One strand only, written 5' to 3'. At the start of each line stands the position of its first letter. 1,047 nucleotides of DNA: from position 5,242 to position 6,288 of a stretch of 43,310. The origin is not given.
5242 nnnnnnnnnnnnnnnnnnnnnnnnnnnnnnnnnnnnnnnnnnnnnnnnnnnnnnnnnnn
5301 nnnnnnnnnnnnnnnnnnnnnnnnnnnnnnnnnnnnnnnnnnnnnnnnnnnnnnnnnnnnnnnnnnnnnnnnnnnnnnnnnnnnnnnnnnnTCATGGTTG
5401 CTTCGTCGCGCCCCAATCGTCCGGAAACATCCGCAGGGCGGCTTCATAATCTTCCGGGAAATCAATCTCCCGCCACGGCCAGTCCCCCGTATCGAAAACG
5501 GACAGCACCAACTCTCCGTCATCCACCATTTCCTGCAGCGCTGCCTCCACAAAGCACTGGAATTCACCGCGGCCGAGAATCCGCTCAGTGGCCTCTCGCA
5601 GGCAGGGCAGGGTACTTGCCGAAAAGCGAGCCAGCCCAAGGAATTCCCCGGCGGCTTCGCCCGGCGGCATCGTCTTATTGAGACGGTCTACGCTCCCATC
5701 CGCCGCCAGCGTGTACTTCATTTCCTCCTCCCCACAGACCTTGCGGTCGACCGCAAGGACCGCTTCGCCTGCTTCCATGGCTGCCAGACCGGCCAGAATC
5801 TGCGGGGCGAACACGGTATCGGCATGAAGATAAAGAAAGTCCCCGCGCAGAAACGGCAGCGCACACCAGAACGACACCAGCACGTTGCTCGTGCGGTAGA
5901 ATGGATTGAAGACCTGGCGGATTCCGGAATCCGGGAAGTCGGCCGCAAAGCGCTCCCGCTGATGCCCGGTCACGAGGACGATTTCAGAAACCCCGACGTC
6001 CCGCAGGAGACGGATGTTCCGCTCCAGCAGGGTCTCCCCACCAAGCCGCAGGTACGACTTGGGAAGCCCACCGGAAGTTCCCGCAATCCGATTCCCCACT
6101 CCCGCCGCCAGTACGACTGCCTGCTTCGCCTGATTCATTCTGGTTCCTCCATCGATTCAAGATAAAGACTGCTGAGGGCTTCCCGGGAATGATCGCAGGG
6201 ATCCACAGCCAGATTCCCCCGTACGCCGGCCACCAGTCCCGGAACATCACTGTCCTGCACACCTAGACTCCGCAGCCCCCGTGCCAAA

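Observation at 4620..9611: Self-contained five-gene operon that reads like a Kennedy-type pathway with an FGGY sugar/polyol kinase, an aldolase and an Fe-ADH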

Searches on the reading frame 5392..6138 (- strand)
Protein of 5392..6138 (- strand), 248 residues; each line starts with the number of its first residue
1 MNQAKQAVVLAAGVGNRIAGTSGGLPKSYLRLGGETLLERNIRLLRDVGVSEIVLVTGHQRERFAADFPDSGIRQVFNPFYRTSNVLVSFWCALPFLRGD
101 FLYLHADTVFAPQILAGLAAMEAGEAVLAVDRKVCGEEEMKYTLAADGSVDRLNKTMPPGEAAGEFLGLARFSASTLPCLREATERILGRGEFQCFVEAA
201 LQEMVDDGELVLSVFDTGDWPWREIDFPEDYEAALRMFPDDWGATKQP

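Call 3: search_protein_families(library=pfam, proteins=[window:5392-6138:-], max_evalue=0.01)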
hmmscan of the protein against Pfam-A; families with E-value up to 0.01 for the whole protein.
window:5392-6138:- (248 aa): 3 families
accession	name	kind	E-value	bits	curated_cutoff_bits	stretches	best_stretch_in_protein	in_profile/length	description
PF12804.13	NTP_transf_3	-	8.8e-16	58.9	27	1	7-132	1-124/160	MobA-like NTP transferase domain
PF01128.25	IspD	-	3.1e-06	27.5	27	1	7-63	3-57/221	2-C-methyl-D-erythritol 4-phosphate cytidylyltransferase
PF00483.29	NTP_transferase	-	0.00058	19.9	21.2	1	7-71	2-68/245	Nucleotidyl transferase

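Call 6: search_protein_families(library=ncbifam, proteins=[window:5392-6138:-], max_evalue=0.001)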
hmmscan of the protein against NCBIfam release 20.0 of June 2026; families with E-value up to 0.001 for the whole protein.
window:5392-6138:- (248 aa): 20 families
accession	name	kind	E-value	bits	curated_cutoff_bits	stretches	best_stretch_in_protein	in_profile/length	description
NF041135.1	IPPtranDIPPsyn_Thcocales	equivalog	5.3e-14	52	580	1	6-236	2-215/419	bifunctional L-myo-inositol-1-phosphate cytidylyltransferase/CDP-L-myo-inositol myo-inositolphosphotransferase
NF045665.1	NTPtran_DVU1551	equivalog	1.2e-12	47.6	315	1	6-83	2-74/359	DVU_1551 family NTP transferase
TIGR03992.1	Arch_glmU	subfamily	2.6e-11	43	292.1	1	6-230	2-219/393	bifunctional sugar-1-phosphate nucleotidylyltransferase/acetyltransferase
NF038362.1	Sden_1164_fam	equivalog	3e-11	43.3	300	1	6-190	3-202/266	Sden_1164 family protein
NF041313.1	UDPGP_AglF_Halo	equivalog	8e-10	38.6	400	1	6-122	2-120/234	UTP--glucose-1-phosphate uridylyltransferase AglF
NF045761.1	NAMPUrTaseMurU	equivalog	3.5e-07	30.3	250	1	6-64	2-60/226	N-acetylmuramate alpha-1-phosphate uridylyltransferase MurU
TIGR00453.1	ispD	equivalog_domain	1.1e-06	28.3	181.3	1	7-66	2-59/219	2-C-methyl-D-erythritol 4-phosphate cytidylyltransferase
TIGR01173.1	glmU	equivalog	1.6e-06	27.3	366.85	1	6-73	2-66/452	bifunctional UDP-N-acetylglucosamine diphosphorylase/glucosamine-1-phosphate N-acetyltransferase GlmU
TIGR03310.1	matur_MocA_YgfJ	equivalog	1.7e-06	28.1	186.45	1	7-82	2-73/188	molybdenum cofactor cytidylyltransferase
NF010935.0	PRK14355.1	equivalog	1.9e-06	26.8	718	1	6-71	5-67/459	bifunctional UDP-N-acetylglucosamine diphosphorylase/glucosamine-1-phosphate N-acetyltransferase GlmU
NF010932.0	PRK14352.1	equivalog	6e-06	25.2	611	1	4-66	6-65/488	bifunctional UDP-N-acetylglucosamine diphosphorylase/glucosamine-1-phosphate N-acetyltransferase GlmU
NF010938.0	PRK14358.1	equivalog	1.1e-05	24.2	500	1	6-109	9-110/481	bifunctional N-acetylglucosamine-1-phosphate uridyltransferase/glucosamine-1-phosphate acetyltransferase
NF010933.0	PRK14353.1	equivalog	3.8e-05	22.5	505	1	3-67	4-65/453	bifunctional UDP-N-acetylglucosamine diphosphorylase/glucosamine-1-phosphate N-acetyltransferase GlmU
NF041173.1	Sug_nt_acttase_Thmprot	equivalog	5.8e-05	22.2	600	1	6-60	2-57/405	bifunctional sugar-1-phosphate nucleotidylyltransferase/acetyltransferase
NF010940.0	PRK14360.1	equivalog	5.8e-05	21.8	602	1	8-67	5-61/452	bifunctional UDP-N-acetylglucosamine diphosphorylase/glucosamine-1-phosphate N-acetyltransferase GlmU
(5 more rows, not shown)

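Call 9: search_solved_structures(query=window:5392-6138:-, max_evalue=0.01)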
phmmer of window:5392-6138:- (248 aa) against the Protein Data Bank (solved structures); distinct sequences matched with E-value up to 0.01: 15.
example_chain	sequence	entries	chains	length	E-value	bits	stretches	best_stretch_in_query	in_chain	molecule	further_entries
6pd1_A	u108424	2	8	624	1.4e-12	51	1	4-236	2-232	Nucleotidyl transferase/aminotransferase, class V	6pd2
4jd0_A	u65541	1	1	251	3.6e-10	43.1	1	4-233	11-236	Nucleotidyl transferase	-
1jyk_A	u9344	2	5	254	6.1e-10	42.3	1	6-102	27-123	CTP:phosphocholine Cytidylyltransferase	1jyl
2xme_A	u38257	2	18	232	4.1e-05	26.5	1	6-129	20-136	CTP-INOSITOL-1-PHOSPHATE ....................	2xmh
8hhd_A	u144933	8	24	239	6.5e-05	25.9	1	6-107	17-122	Nucleotidyl transferase | N-acetylmuramate alpha-1-phosphate uridylyltransferase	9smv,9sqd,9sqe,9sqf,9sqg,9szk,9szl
6jq8_A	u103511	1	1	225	0.00013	24.9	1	7-62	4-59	Putative 6-deoxy-D-mannoheptose pathway protein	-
5xhw_A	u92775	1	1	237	0.00013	24.9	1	7-62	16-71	Putative 6-deoxy-D-mannoheptose pathway protein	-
4mnd_A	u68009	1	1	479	0.00019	24.4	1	6-129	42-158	CTP L-myo-inositol-1-phosphate cytidylyltransferase/CDP-L-myo-inositol myo-inositolphospho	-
9y3p_I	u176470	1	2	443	0.00037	23.4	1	6-69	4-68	Translation initiation factor eIF2B subunit gamma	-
6caj_J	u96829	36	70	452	0.00038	23.3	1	6-69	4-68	Translation initiation factor eIF-2B subunit gamma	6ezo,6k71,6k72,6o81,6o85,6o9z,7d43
4y7t_A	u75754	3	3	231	0.00046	23.1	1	6-118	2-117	Nucleotidyl transferase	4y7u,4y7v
3okr_A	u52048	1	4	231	0.00078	22.3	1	7-57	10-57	2-C-methyl-D-erythritol 4-phosphate cytidylyltransferase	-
3q7u_A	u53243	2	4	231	0.00078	22.3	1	7-57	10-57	2-C-methyl-D-erythritol 4-phosphate cytidyltransferase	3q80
2xwn_A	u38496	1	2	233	0.00079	22.3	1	7-57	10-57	2-C-METHYL-D-ERYTHRITOL 4-PHOSPHATE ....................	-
6plj_A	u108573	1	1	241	0.0082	19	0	6-76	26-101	nucleotidyl transferase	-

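Call 83: search_protein_representatives(protein=window:5392-6138:-)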
Query: 248 residues. Proteins with E-value up to 0.001 (for the whole library): 8429; up to 1e-10: 2884; up to 1e-30: 114. The best 150 are listed.
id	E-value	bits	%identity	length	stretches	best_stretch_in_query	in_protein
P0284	7.2e-55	202.6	45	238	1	6-239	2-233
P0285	2.5e-54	200.8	47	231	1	6-238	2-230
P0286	5.7e-53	196.4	44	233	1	6-239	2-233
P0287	3.2e-50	187.4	45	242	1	6-238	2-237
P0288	1.7e-49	185.1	40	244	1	6-238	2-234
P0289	6.5e-49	183.1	41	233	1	6-238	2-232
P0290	9.8e-47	176.0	41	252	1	8-240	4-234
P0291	1.3e-46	175.5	40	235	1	6-237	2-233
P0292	2.0e-46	175.0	43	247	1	4-238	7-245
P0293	4.7e-46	173.8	46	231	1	10-238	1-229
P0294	7.8e-46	173.0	36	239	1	6-240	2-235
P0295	1.4e-44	168.9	42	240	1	5-238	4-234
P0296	1.7e-44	168.6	44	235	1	6-237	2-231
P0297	5.6e-44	166.9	42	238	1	6-235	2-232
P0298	9.2e-44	166.2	41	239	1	6-239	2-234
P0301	1.2e-42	162.6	36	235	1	6-233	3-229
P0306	2.7e-41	158.2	35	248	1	6-241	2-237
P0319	4.1e-38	147.7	30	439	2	7-182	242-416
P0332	1.2e-36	143.0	39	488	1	6-235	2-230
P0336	3.4e-36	141.5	26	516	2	6-237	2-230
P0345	9.7e-35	136.7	35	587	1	6-235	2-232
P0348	2.4e-34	135.4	40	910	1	6-234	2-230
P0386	5.7e-32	127.6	40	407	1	6-235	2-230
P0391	1.5e-31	126.2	36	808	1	6-236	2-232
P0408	2.8e-30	122.1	33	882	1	3-235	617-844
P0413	4.1e-30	121.6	36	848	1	6-235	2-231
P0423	1.6e-29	119.6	34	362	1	5-245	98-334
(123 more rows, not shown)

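Call 84: search_protein_families(library=pfam, proteins=[P0332, P0336, P0345, P0348, P0386, P0391, P0408, P0413, P0319, P0423], max_evalue=0.0001)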
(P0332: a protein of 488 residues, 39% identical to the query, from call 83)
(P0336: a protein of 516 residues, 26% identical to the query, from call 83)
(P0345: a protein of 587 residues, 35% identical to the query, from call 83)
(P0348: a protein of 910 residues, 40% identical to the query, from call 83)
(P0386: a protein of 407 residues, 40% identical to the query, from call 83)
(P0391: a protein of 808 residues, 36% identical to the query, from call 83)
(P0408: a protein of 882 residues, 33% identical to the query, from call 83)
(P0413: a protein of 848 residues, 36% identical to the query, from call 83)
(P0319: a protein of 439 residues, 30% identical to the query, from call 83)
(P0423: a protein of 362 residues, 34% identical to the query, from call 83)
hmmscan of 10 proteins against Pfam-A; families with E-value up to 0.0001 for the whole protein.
P0332 (488 aa): 2 families
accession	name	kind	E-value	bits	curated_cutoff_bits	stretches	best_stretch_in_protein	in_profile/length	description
PF12804.13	NTP_transf_3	-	1.8e-14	54.7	27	1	3-128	1-120/160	MobA-like NTP transferase domain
PF00483.29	NTP_transferase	-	8e-09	35.9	21.2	1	3-120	2-123/245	Nucleotidyl transferase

P0336 (516 aa): 3 families
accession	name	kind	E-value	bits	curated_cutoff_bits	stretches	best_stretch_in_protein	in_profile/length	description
PF12804.13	NTP_transf_3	-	3.7e-23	82.9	27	2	3-127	1-124/160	MobA-like NTP transferase domain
PF00483.29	NTP_transferase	-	9e-23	81.5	21.2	2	2-70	1-71/245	Nucleotidyl transferase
PF01128.25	IspD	-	3.9e-06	27.2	27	0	2-72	2-72/221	2-C-methyl-D-erythritol 4-phosphate cytidylyltransferase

P0345 (587 aa): 7 families
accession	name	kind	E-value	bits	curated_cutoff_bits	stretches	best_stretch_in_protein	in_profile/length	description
PF07479.19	NAD_Gly3P_dh_C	-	5.9e-53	179.3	25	1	433-574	1-141/142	NAD-dependent glycerol-3-phosphate dehydrogenase C-terminus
PF01210.29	NAD_Gly3P_dh_N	-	2.5e-49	167.7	23.1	1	258-411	2-155/158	NAD-dependent glycerol-3-phosphate dehydrogenase N-terminus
PF20618.3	GPD_NAD_C_bact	-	4.2e-17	62.9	27.6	1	493-560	1-66/66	Bacterial GPD, NAD-dependent C-terminal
PF12804.13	NTP_transf_3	-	1.3e-11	45.4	27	1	3-125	1-116/160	MobA-like NTP transferase domain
PF02558.23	ApbA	-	8.4e-09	35.7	22.2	1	258-364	1-105/150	Ketopantoate reductase PanE/ApbA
PF03807.23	F420_oxidored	-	1.6e-07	32.2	21.6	1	257-359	1-92/94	NADP oxidoreductase coenzyme F420-dependent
PF00483.29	NTP_transferase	-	5.1e-07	30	21.2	1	3-112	2-115/245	Nucleotidyl transferase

P0348 (910 aa): 3 families
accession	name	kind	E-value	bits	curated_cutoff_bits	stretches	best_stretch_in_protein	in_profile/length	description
PF12804.13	NTP_transf_3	-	3.7e-14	53.6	27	1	3-121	1-111/160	MobA-like NTP transferase domain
PF04464.20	Glyphos_transf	-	2.6e-11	43.6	22.1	1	305-553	77-329/367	CDP-Glycerol:Poly(glycerophosphate) glycerophosphotransferase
PF00483.29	NTP_transferase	-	1e-07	32.2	21.2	1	2-112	1-116/245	Nucleotidyl transferase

P0386 (407 aa): 3 families
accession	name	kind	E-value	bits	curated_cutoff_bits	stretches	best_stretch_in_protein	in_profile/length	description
PF12804.13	NTP_transf_3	-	7.5e-21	75.4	27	1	3-132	1-126/160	MobA-like NTP transferase domain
PF00483.29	NTP_transferase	-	8.1e-10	39.1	21.2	1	3-106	2-114/245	Nucleotidyl transferase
PF01128.25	IspD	-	6e-08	33.1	27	1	2-59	2-58/221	2-C-methyl-D-erythritol 4-phosphate cytidylyltransferase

P0391 (808 aa): 3 families
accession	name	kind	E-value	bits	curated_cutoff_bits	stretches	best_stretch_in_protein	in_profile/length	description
PF04464.20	Glyphos_transf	-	1.6e-19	70.5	22.1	1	340-589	113-365/367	CDP-Glycerol:Poly(glycerophosphate) glycerophosphotransferase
PF00483.29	NTP_transferase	-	8e-15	55.5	21.2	1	2-111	1-115/245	Nucleotidyl transferase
PF12804.13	NTP_transf_3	-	4.3e-13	50.2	27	1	3-128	1-120/160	MobA-like NTP transferase domain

P0408 (882 aa): 4 families
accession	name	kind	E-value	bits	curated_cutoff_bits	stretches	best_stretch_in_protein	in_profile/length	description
PF00005.33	ABC_tran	-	1.4e-17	65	25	1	391-528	3-136/137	ABC transporter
PF12804.13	NTP_transf_3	-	1.1e-14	55.4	27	1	621-759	1-136/160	MobA-like NTP transferase domain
PF00483.29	NTP_transferase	-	1.3e-05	25.4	21.2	1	621-683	2-66/245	Nucleotidyl transferase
PF13304.12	AAA_21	-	3.9e-05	24.3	27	0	470-555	220-296/304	AAA domain, putative AbiEii toxin, Type IV TA system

P0413 (848 aa): 5 families
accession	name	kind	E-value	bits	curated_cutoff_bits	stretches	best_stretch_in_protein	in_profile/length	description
PF04464.20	Glyphos_transf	-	6.7e-20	71.8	22.1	1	384-589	159-365/367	CDP-Glycerol:Poly(glycerophosphate) glycerophosphotransferase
PF12804.13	NTP_transf_3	-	2.4e-15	57.5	27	1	3-123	1-113/160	MobA-like NTP transferase domain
PF00483.29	NTP_transferase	-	2.8e-10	40.6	21.2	1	2-111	1-115/245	Nucleotidyl transferase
PF20202.4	DUF6564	-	7e-06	26.3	25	1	32-129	16-119/230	Domain of unknown function (DUF6564)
PF02350.25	Epimerase_2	-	3.4e-05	23.3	30.6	1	361-519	121-290/347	UDP-N-acetylglucosamine 2-epimerase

P0319 (439 aa): 3 families
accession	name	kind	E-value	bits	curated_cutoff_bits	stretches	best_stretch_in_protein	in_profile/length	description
PF12804.13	NTP_transf_3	-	1.5e-27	97.2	27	2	242-364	1-121/160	MobA-like NTP transferase domain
PF00483.29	NTP_transferase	-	1.2e-22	81.1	21.2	2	243-358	3-126/245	Nucleotidyl transferase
PF01128.25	IspD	-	2.7e-12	47.4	27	1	241-305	2-65/221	2-C-methyl-D-erythritol 4-phosphate cytidylyltransferase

P0423 (362 aa): 3 families
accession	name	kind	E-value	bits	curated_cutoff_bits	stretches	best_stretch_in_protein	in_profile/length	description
PF12804.13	NTP_transf_3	-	7.7e-17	62.4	27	1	100-213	1-110/160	MobA-like NTP transferase domain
PF00483.29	NTP_transferase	-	2.2e-07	31.2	21.2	1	100-159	2-62/245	Nucleotidyl transferase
PF01128.25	IspD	-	8.2e-06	26.2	27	1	100-153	3-54/221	2-C-methyl-D-erythritol 4-phosphate cytidylyltransferase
